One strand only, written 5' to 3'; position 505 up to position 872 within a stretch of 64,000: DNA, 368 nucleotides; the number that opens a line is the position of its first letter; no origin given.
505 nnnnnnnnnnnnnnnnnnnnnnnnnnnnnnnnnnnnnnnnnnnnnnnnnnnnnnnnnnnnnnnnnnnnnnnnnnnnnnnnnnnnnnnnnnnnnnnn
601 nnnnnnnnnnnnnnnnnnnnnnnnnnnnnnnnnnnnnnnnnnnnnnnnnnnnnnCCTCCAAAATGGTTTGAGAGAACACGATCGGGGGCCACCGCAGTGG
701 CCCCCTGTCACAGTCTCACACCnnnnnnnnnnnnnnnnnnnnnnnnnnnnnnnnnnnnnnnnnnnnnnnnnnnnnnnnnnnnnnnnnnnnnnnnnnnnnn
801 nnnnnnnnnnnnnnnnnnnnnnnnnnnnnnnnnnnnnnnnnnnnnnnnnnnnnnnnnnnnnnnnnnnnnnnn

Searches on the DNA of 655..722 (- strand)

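Call 74: build_rna_model(alignment_id=A5, structure=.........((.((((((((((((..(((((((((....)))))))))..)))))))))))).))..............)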
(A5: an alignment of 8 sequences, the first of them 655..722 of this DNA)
Model R1 built from alignment A5 (8 sequences, 79 columns); structure: as given.
model positions 68; base pairs 22; branch points 0; effective number of sequences 4.75; information 0.826 bits per position. Calibrated on 0.2 Mb of random sequence (short: E-values are rough).
structure used (alignment columns):
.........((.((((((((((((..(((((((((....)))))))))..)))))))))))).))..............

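Call 75: search_with_rna_model(model_id=R1, sources=[window, L130, L001, L002, L011, L046], max_evalue=1)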
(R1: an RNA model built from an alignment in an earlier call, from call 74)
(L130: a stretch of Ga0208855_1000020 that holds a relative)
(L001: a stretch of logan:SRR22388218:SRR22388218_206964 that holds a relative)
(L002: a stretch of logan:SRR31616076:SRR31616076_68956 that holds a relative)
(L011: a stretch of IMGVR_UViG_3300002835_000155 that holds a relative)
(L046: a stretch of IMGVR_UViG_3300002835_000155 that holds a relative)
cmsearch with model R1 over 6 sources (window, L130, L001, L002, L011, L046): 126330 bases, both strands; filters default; matches with E-value up to 1: 24.
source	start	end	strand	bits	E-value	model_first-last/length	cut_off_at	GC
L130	14727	14794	+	84.8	3.4e-25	1-68/68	no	0.56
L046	2599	2666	+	84.8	3.4e-25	1-68/68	no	0.56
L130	15337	15404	+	84.4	4.7e-25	1-68/68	no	0.57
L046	3209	3276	+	84.4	4.7e-25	1-68/68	no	0.57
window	6427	6494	-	83.4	1e-24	1-68/68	no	0.54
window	5805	5872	-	77.4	9.8e-23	1-68/68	no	0.57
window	657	724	-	75.7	3.5e-22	1-68/68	no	0.59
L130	19242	19309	+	74.9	6.5e-22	1-68/68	no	0.59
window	4593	4660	-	72.5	3.9e-21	1-68/68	no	0.56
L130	17229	17300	+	67.2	2.2e-19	1-68/68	no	0.56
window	3602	3673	-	66.6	3.5e-19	1-68/68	no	0.58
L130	16242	16309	+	63.5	3.9e-18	1-68/68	no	0.51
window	2713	2785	-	58.5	1.7e-16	1-68/68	no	0.52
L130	19720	19787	+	40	2.1e-10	1-68/68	no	0.5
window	2724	2791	+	24.6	2.6e-05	1-68/68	no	0.5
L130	19246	19297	-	18.2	0.0033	5-56/68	no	0.6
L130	16242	16301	-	17.8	0.0045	1-68/68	no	0.53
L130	14732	14781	-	13.9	0.092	6-55/68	no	0.56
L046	2604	2653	-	13.9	0.092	6-55/68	no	0.56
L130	15331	15396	-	13.7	0.11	1-68/68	no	0.56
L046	3203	3268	-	13.7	0.11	1-68/68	no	0.56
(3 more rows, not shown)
